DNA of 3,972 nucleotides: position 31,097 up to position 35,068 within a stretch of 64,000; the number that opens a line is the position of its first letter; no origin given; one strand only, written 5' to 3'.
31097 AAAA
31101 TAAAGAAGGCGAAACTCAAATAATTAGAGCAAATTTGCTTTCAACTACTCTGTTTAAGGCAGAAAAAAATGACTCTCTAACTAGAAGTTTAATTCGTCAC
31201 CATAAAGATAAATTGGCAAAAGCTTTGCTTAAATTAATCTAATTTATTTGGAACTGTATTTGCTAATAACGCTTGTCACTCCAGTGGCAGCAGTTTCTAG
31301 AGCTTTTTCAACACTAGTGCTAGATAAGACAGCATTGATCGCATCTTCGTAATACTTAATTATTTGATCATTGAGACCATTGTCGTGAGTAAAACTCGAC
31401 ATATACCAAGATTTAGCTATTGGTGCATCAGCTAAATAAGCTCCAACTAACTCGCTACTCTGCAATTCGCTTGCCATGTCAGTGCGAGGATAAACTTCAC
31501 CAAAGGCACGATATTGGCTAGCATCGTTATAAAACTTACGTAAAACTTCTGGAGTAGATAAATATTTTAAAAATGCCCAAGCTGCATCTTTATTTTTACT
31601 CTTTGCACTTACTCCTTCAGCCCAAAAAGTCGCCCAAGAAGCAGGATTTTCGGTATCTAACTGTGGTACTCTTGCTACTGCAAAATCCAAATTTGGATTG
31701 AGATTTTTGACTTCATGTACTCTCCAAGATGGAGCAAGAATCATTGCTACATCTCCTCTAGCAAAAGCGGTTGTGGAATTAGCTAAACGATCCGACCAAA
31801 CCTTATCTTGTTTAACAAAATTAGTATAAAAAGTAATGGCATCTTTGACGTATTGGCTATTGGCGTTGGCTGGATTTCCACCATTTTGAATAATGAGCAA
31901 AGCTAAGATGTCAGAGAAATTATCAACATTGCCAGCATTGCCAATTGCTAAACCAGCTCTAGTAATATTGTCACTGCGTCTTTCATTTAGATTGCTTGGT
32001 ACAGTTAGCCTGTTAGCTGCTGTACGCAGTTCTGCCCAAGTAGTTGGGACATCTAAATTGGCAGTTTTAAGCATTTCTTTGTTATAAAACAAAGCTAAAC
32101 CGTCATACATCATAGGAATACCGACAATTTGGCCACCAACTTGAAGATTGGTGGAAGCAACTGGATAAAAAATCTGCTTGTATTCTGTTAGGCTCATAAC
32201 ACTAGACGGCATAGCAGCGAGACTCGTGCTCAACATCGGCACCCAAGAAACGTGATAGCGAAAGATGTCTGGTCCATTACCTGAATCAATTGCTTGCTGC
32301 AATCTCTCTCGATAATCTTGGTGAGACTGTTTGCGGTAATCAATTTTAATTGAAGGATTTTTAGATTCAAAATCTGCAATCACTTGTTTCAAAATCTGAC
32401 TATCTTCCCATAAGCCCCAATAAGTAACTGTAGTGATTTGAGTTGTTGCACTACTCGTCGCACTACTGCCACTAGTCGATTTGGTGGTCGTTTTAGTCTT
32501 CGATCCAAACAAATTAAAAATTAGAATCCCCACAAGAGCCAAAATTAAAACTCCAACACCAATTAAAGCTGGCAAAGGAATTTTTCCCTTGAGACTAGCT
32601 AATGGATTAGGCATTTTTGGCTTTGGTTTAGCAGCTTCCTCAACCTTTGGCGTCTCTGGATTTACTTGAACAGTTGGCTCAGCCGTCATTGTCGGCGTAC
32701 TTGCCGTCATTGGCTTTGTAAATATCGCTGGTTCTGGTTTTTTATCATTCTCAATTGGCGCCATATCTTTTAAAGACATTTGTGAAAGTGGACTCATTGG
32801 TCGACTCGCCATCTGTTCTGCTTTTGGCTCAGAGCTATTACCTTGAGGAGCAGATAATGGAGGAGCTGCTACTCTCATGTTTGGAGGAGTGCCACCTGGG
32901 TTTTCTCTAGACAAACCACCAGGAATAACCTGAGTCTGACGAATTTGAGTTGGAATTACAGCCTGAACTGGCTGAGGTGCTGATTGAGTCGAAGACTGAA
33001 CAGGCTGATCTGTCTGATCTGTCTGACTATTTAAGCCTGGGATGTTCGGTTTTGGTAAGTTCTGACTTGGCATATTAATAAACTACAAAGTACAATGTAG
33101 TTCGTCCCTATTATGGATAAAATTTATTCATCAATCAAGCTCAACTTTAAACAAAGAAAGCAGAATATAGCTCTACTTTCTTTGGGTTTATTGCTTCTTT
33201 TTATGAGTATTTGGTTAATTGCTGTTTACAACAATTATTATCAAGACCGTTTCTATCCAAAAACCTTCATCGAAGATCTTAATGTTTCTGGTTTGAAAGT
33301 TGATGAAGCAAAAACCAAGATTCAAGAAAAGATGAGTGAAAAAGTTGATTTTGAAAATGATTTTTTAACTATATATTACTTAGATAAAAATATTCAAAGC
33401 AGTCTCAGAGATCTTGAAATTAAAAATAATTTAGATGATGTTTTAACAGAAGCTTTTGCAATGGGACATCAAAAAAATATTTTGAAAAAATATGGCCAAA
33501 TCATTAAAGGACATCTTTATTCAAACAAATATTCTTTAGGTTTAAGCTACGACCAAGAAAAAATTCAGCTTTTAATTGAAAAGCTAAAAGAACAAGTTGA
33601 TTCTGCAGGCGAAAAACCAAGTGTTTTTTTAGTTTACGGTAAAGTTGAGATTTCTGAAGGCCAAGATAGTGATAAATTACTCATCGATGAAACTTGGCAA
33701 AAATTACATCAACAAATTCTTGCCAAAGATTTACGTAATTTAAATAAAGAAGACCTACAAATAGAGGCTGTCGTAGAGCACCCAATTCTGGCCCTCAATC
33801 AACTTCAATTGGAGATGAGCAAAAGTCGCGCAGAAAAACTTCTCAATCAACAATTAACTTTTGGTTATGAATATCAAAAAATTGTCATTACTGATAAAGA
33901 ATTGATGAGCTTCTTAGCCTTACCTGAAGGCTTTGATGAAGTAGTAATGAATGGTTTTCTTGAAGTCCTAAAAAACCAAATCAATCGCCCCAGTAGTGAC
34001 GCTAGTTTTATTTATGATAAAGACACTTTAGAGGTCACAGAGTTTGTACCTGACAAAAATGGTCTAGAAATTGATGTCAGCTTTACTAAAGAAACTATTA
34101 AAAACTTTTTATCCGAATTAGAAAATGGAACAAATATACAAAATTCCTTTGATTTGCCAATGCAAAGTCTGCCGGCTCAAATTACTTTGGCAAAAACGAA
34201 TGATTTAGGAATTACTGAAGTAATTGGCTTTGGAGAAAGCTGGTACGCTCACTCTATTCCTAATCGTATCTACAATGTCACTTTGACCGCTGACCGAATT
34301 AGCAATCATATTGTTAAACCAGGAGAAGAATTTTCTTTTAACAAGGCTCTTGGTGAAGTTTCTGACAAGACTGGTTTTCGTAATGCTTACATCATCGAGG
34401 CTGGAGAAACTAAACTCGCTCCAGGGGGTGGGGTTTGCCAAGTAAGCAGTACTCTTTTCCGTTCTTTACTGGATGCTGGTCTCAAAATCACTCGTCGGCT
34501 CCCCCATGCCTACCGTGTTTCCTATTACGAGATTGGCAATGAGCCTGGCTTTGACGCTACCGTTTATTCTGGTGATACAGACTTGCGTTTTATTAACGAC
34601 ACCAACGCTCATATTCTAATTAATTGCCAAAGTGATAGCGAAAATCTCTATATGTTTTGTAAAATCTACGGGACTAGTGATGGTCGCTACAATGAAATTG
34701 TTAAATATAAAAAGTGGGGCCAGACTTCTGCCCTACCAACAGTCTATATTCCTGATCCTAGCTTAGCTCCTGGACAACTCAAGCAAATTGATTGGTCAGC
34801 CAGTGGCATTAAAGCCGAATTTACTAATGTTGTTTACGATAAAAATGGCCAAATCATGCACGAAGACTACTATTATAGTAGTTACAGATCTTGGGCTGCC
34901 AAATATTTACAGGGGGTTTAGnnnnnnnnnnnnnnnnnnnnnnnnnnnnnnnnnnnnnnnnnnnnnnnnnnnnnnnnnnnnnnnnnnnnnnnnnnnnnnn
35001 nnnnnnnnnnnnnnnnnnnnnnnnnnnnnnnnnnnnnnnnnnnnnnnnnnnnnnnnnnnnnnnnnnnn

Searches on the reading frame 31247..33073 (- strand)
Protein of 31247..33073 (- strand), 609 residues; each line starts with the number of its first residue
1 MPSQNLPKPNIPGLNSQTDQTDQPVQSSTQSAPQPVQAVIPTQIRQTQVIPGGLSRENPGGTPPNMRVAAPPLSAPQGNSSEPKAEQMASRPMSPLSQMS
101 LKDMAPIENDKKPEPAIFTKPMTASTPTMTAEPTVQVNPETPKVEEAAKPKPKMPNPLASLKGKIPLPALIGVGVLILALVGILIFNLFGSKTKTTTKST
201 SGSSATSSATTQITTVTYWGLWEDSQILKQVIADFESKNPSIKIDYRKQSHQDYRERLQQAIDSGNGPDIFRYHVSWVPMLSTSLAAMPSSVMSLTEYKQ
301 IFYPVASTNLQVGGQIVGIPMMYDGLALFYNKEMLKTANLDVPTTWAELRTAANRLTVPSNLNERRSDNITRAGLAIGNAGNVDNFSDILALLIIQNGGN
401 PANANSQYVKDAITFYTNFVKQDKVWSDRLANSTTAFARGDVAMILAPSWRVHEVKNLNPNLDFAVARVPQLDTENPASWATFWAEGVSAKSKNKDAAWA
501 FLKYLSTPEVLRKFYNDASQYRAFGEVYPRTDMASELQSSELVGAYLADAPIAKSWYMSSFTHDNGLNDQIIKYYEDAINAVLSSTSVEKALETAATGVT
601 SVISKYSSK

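Call 11: search_protein_families(library=pfam, proteins=[window:31247-33073:-], max_evalue=0.01)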
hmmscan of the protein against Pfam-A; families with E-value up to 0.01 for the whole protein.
window:31247-33073:- (609 aa): 3 families
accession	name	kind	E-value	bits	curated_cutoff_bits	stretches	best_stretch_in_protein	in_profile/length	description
PF13416.11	SBP_bac_8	-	1.9e-32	113.6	27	1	230-523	1-260/279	Bacterial extracellular solute-binding protein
PF01547.30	SBP_bac_1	-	6e-30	105.7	26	1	224-509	6-304/307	Bacterial extracellular solute-binding protein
PF12849.12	PBP_like_2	-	0.0057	16.9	27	0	210-341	6-108/267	PBP superfamily domain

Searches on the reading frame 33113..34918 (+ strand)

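Call 11: search_protein_families(library=pfam, proteins=[window:33113-34918:+], max_evalue=0.01)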
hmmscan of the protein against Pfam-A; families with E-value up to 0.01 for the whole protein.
window:33113-34918:+ (602 aa): 2 families
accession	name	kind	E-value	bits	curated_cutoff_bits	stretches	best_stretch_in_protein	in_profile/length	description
PF04294.18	VanW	-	2.8e-39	134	27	1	384-514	1-127/130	VanW like protein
PF12229.13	PG_binding_4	-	2.8e-21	76.3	22.1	2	94-206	1-112/117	Putative peptidoglycan binding domain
